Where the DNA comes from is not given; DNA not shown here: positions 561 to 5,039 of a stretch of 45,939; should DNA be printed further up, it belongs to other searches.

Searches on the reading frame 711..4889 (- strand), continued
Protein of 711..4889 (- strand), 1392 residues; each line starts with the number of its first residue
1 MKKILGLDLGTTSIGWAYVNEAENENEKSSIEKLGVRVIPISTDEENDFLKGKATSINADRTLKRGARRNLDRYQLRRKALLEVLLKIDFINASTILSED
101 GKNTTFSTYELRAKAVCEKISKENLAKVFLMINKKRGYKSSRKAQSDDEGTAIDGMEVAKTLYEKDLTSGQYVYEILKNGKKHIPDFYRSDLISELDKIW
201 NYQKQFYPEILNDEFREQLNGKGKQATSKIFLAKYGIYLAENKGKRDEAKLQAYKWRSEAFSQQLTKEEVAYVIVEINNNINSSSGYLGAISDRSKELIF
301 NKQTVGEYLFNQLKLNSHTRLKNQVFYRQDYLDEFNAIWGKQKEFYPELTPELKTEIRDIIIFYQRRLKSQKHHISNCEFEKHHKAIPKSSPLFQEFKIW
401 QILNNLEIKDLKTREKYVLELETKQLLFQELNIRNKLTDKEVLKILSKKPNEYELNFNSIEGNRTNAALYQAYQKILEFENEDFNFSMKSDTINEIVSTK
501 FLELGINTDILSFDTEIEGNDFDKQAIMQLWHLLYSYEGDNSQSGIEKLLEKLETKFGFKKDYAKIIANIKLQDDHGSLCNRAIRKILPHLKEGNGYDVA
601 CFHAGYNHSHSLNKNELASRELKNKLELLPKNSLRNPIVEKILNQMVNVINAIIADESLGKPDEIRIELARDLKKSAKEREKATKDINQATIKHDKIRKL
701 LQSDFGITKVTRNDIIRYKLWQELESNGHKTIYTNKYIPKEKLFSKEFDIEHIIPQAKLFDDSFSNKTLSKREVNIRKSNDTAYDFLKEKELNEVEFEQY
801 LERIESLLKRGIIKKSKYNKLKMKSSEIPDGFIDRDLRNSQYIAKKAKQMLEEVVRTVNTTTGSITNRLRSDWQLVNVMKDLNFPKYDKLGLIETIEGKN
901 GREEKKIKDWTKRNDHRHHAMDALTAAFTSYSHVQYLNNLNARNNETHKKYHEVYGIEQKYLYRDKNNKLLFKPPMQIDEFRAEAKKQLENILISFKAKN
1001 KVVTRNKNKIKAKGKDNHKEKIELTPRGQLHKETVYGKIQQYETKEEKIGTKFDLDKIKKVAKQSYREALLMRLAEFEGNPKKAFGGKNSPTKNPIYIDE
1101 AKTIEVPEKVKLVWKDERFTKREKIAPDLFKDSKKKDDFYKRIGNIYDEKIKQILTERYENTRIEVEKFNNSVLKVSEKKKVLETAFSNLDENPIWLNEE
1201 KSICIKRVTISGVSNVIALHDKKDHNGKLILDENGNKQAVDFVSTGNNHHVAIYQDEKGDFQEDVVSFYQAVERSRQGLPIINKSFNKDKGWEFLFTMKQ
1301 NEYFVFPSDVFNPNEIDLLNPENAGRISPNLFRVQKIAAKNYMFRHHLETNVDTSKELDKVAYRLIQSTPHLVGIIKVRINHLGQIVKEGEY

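Call 22: find_related_loci(query=A1, collection=metagenome_contigs, flank=7000)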
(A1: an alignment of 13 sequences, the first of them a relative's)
Query A1 (232 aa) in metagenome_contigs; peptide patterns used: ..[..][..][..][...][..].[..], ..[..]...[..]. (x = any residue, [..] = any of these).
600 stretches matched a pattern (row limit reached: there are more); 532 encode a relative of the query (tblastn E <= 1e-3); the best 80 are kept; 80 distinct loci.
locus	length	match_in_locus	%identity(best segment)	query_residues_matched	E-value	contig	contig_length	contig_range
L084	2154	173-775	58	1-225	3e-85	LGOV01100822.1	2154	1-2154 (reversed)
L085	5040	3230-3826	56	1-224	1e-79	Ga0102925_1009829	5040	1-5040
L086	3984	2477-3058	55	1-224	2e-78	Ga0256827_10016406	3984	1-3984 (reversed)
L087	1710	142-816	52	1-224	6e-80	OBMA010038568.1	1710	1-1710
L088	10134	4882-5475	53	1-228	9e-76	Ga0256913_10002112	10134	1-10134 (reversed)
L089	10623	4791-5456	52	1-232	3e-73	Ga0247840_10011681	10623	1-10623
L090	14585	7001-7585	53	1-219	5e-73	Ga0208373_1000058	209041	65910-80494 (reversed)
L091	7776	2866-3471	51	1-223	4e-73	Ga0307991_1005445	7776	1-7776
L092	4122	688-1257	50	1-218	4e-70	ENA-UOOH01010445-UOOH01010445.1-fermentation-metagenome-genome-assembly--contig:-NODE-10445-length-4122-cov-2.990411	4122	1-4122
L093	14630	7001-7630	50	1-218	1e-69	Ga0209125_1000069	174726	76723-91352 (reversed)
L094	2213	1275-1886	51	1-218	5e-68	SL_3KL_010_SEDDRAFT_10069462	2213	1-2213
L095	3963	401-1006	50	1-225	1e-65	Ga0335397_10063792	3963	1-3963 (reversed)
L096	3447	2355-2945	50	1-218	2e-64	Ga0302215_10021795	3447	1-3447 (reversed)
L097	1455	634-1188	46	1-224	1e-66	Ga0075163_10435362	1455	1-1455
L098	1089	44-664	48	1-218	9e-63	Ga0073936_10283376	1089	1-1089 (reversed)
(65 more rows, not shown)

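Call 36: search_solved_structures(query=A1, max_evalue=0.01, show_alignments=1)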
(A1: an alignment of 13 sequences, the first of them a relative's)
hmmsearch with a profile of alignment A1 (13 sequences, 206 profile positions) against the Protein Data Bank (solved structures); distinct sequences matched with E-value up to 0.01: 1.
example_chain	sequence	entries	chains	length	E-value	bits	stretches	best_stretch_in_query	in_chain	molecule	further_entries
4er8_A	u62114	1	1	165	9.5e-07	32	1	124-170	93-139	TnpArep for protein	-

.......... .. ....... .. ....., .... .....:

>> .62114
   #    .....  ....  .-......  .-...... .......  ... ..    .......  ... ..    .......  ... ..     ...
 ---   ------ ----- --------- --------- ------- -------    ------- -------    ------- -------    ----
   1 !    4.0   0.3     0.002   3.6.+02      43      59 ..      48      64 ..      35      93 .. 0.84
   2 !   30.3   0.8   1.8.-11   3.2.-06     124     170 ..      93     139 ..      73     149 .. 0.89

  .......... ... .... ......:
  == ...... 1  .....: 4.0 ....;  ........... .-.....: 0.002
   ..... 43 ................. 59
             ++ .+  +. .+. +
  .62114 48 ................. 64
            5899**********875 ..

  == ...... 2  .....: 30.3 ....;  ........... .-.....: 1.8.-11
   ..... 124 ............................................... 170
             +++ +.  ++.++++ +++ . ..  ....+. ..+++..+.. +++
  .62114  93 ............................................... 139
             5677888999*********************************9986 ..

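Call 37: search_protein_families(library=pfam, proteins=[L029:14204-14998:+, L070:14422-15117:+, L022:14136-14900:+, L082:14413-14973:+, L036:14485-14958:+, L036:14254-14481:+, L075:9945-10781:+, L039:14516-14965:+, L068:7686-8135:+, L045:14249-14770:+], max_evalue=0.01)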
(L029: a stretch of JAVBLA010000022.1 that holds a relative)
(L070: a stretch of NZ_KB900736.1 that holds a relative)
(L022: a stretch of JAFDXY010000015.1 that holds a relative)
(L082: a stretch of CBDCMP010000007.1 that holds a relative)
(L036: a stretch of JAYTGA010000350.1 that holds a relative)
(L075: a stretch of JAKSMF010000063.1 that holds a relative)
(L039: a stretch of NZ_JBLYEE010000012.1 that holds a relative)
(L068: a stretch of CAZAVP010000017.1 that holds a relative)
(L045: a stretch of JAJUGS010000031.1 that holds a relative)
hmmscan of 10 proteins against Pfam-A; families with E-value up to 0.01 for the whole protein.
L029:14204-14998:+ (264 aa): 0 families

L070:14422-15117:+ (231 aa): 1 family
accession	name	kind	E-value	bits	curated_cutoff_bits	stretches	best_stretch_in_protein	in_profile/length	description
PF07929.16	PRiA4_ORF3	-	0.0011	19.2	26.6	1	103-138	76-112/173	Plasmid pRiA4b ORF-3-like protein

L022:14136-14900:+ (254 aa): 1 family
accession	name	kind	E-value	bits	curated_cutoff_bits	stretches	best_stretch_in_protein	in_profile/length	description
PF08797.16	HIRAN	-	8.1e-15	54.9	24.7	1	42-134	5-92/96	HIRAN domain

L082:14413-14973:+ (186 aa): 1 family
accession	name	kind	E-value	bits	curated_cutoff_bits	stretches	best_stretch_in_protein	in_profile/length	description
PF08797.16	HIRAN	-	8.2e-16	58.1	24.7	1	32-126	3-92/96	HIRAN domain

L036:14485-14958:+ (157 aa): 2 families
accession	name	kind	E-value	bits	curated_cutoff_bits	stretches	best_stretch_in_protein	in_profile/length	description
PF09970.15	DUF2204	-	5.7e-06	26.5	20.3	1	6-156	3-151/181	Nucleotidyl transferase of unknown function (DUF2204)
PF19502.5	DUF6036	-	1.4e-05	25.4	23.6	1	16-150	16-119/164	Nucleotidyltransferase of unknown function (DUF6036)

L036:14254-14481:+ (75 aa): 0 families

L075:9945-10781:+ (278 aa): 1 family
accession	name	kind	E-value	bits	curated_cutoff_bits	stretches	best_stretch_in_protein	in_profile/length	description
PF02498.22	Bro-N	-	6.1e-10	40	25.6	1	11-106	1-92/96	BRO family, N-terminal domain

L039:14516-14965:+ (149 aa): 0 families

L068:7686-8135:+ (149 aa): 0 families

L045:14249-14770:+ (173 aa): 1 family
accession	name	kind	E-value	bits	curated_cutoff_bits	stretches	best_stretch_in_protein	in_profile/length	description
PF19652.4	DUF6155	-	5.7e-25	88.5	27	1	1-147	1-146/170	Family of unknown function (DUF6155)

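Call 45: find_encoding_contigs(protein=P0003, flank=5000, max_places=2)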
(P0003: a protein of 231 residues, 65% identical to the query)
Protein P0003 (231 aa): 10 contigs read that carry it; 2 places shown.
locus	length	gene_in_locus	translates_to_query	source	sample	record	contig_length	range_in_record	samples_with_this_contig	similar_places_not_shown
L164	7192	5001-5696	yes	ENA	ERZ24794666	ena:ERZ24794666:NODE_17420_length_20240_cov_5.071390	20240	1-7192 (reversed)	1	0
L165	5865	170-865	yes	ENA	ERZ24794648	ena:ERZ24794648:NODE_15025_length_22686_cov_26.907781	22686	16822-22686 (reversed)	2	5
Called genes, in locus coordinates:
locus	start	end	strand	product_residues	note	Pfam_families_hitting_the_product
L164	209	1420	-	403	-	PF00926:DHBP_synthase, PF00925:GTP_cyclohydro2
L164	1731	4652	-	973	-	PF00675:Peptidase_M16, PF05193:Peptidase_M16_C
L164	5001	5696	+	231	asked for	-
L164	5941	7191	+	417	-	?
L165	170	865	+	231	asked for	-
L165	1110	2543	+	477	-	PF00171:Aldedh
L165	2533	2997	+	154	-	PF13185:GAF_2 (weak)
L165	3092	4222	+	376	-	PF01637:ATPase_2, PF13173:AAA_14 (faint), PF13401:AAA_22 (weak)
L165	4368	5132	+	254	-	PF00106:adh_short, PF08659:KR, PF13561:adh_short_C2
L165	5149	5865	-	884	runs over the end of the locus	PF18962:Por_Secre_tail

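Call 46: find_encoding_contigs(protein=P0008, flank=5000, max_places=2)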
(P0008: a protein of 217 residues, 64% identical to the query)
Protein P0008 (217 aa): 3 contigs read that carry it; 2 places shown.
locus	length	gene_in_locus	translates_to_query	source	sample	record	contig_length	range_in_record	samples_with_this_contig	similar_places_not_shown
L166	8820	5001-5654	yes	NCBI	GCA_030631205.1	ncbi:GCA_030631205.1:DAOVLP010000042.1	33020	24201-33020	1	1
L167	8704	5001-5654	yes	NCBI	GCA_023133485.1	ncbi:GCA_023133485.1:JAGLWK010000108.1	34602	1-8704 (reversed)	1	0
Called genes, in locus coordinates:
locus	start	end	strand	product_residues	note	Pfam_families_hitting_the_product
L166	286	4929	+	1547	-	PF16593:Cas9-BH, PF13395:HNH_4, PF18541:RuvC_III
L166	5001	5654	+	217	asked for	-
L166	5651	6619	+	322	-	-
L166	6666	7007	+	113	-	PF20803:PaaX_M (weak), PF09827:CRISPR_Cas2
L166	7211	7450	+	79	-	-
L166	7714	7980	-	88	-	PF05016:ParE_toxin (weak), PF06769:YoeB_toxin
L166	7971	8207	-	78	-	PF02604:PhdYeFM_antitox, PF10884:DUF2683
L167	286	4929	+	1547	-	PF16593:Cas9-BH, PF13395:HNH_4, PF18541:RuvC_III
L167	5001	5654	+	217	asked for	-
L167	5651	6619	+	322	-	-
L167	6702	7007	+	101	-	PF09827:CRISPR_Cas2, PF20803:PaaX_M (weak)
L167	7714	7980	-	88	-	PF05016:ParE_toxin (weak), PF06769:YoeB_toxin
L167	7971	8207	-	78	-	PF02604:PhdYeFM_antitox, PF10884:DUF2683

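Call 47: find_encoding_contigs(protein=P0017, flank=5000, max_places=2)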
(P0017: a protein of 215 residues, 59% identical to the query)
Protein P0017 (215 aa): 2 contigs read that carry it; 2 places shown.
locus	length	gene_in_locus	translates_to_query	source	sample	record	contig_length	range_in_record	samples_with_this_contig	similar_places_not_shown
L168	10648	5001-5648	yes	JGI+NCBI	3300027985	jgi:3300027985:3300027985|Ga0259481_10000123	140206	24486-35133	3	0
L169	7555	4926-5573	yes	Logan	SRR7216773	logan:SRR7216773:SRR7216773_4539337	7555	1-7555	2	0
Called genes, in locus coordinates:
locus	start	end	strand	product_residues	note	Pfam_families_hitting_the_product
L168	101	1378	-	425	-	PF00512:HisKA, PF02518:HATPase_c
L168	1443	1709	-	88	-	PF00005:ABC_tran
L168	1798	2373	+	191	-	-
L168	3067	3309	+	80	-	PF03693:ParD_antitoxin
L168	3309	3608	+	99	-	PF05016:ParE_toxin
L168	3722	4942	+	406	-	PF14289:DUF4369, PF00578:AhpC-TSA, PF08534:Redoxin, PF13098:Thioredoxin_2 (weak), PF13905:Thioredoxin_8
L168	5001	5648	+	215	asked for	-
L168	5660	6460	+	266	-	PF00149:Metallophos, PF12850:Metallophos_2 (faint)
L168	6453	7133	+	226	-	-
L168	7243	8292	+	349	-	PF01073:3Beta_HSD, PF01370:Epimerase, PF02719:Polysacc_synt_2, PF04321:RmlD_sub_bind, PF07993:NAD_binding_4, PF16363:GDP_Man_Dehyd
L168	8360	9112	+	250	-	PF19567:CpsB_CapC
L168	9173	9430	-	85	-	-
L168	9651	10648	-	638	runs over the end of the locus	PF02730:AFOR_N, PF01314:AFOR_C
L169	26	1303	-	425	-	PF00512:HisKA, PF02518:HATPase_c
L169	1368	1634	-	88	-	PF00005:ABC_tran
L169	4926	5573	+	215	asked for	-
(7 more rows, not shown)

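Call 48: find_encoding_contigs(protein=P0059, flank=5000, max_places=2)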
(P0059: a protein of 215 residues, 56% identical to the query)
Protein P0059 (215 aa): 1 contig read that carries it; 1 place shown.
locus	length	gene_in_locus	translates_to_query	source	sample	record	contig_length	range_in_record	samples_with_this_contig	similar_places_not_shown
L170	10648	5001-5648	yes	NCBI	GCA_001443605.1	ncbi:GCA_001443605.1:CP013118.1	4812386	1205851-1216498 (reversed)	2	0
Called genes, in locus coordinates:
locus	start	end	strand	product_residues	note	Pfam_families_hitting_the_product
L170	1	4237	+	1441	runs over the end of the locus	PF13395:HNH_4, PF18541:RuvC_III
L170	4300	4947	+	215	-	-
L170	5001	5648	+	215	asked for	-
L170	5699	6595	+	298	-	PF01867:Cas_Cas1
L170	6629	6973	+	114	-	PF09827:CRISPR_Cas2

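Call 49: find_encoding_contigs(protein=P0108, flank=5000, max_places=2)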
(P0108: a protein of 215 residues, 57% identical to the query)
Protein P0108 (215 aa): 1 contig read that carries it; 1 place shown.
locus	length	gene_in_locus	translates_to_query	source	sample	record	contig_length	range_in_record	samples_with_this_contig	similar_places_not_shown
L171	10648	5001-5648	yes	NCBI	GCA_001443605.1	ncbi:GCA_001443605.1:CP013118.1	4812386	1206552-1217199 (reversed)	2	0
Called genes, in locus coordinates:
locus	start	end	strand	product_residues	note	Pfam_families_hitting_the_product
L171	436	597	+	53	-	-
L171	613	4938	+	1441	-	PF13395:HNH_4, PF18541:RuvC_III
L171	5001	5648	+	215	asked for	-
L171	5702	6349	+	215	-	-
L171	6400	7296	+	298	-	PF01867:Cas_Cas1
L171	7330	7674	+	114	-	PF09827:CRISPR_Cas2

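Call 50: find_encoding_contigs(protein=P0110, flank=5000, max_places=2)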
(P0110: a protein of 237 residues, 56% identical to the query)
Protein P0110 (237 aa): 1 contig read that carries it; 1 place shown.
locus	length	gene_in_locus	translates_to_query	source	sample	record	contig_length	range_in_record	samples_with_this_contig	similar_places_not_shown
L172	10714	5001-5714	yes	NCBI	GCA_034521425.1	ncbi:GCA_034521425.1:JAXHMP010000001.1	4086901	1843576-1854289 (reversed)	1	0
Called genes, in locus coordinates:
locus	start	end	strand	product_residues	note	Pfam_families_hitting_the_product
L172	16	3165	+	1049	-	PF16593:Cas9-BH, PF13395:HNH_4, PF18541:RuvC_III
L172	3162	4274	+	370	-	PF18541:RuvC_III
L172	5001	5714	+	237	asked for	-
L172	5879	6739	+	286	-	PF01867:Cas_Cas1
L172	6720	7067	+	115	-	PF20803:PaaX_M (weak), PF09827:CRISPR_Cas2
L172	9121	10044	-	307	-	PF09603:Fib_succ_major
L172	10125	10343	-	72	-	-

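Call 59: find_encoding_contigs(protein=P0022, flank=4000, max_places=1)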
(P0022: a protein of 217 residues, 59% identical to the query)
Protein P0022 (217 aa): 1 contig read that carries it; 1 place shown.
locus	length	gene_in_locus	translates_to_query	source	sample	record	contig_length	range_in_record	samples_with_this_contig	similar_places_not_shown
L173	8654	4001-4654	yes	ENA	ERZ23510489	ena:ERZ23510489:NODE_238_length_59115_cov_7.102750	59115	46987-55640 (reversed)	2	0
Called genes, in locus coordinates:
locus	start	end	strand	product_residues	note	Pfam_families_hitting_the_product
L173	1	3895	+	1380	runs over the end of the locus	PF18470:Cas9_a (faint), PF13395:HNH_4, PF18541:RuvC_III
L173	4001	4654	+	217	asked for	-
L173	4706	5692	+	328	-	PF01867:Cas_Cas1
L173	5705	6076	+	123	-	PF09827:CRISPR_Cas2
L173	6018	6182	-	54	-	-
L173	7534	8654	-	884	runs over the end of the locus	PF13620:CarboxypepD_reg, PF13715:CarbopepD_reg_2, PF18939:DUF5686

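Call 60: find_encoding_contigs(protein=P0039, flank=4000, max_places=1)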
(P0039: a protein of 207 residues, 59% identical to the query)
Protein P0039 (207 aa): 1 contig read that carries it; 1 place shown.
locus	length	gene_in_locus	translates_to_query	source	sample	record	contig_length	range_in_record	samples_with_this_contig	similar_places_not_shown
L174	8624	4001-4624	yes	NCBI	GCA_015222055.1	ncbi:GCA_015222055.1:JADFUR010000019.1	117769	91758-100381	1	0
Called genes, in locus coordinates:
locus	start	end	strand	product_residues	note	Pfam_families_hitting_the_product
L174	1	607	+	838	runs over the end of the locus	PF25175:Beta-prop_WDR5 (faint), PF25174:Beta-prop_THOC3 (faint), PF26550:Tricorn_2nd (faint), PF26549:Tricorn_N (weak), PF00756:Esterase (faint), PF02129:Peptidase_S15 (weak), PF00326:Peptidase_S9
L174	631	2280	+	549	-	PF13360:PQQ_2 (faint), PF24684:Vgb_lyase (faint), PF01841:Transglut_core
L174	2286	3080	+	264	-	PF05724:TPMT (weak), PF02353:CMAS, PF13489:Methyltransf_23, PF05401:NodS (weak), PF13847:Methyltransf_31, PF08241:Methyltransf_11, PF08242:Methyltransf_12, PF13649:Methyltransf_25, +1 more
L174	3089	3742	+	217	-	PF01966:HD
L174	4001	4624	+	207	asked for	-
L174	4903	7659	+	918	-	PF00133:tRNA-synt_1, PF09334:tRNA-synt_1g, PF13603:tRNA-synt_1_2, PF00133:tRNA-synt_1 (weak), PF08264:Anticodon_1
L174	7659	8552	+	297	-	PF02588:YitT_membrane, PF10035:DUF2179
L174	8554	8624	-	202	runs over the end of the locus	PF02577:BFN_dom, PF02151:UVR (faint)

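Call 61: find_encoding_contigs(protein=P0081, flank=4000, max_places=1)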
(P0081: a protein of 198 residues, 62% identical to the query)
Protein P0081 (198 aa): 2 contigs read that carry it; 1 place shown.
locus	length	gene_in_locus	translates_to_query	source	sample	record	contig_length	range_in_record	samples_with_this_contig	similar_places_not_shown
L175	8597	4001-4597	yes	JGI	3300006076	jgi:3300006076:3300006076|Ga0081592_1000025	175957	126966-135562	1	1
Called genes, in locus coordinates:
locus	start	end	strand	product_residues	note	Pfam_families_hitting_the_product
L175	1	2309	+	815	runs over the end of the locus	PF02190:LON_substr_bdg, PF08298:AAA_PrkA (weak), PF07728:AAA_5, PF00004:AAA, PF22667:Lon_lid, PF05362:Lon_C, PF13541:ChlI (weak)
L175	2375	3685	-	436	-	PF00270:DEAD, PF04851:ResIII, PF00271:Helicase_C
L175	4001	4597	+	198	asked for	-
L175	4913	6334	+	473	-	PF01435:Peptidase_M48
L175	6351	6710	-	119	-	-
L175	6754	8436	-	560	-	PF00931:NB-ARC (faint), PF02463:SMC_N (faint), PF00005:ABC_tran, PF13175:AAA_15 (faint), PF13476:AAA_23 (faint), PF13555:AAA_29 (faint), PF12848:ABC_tran_Xtn, PF00005:ABC_tran, +2 more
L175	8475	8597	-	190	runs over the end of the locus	PF13505:OMP_b-brl (weak), PF13568:OMP_b-brl_2 (weak)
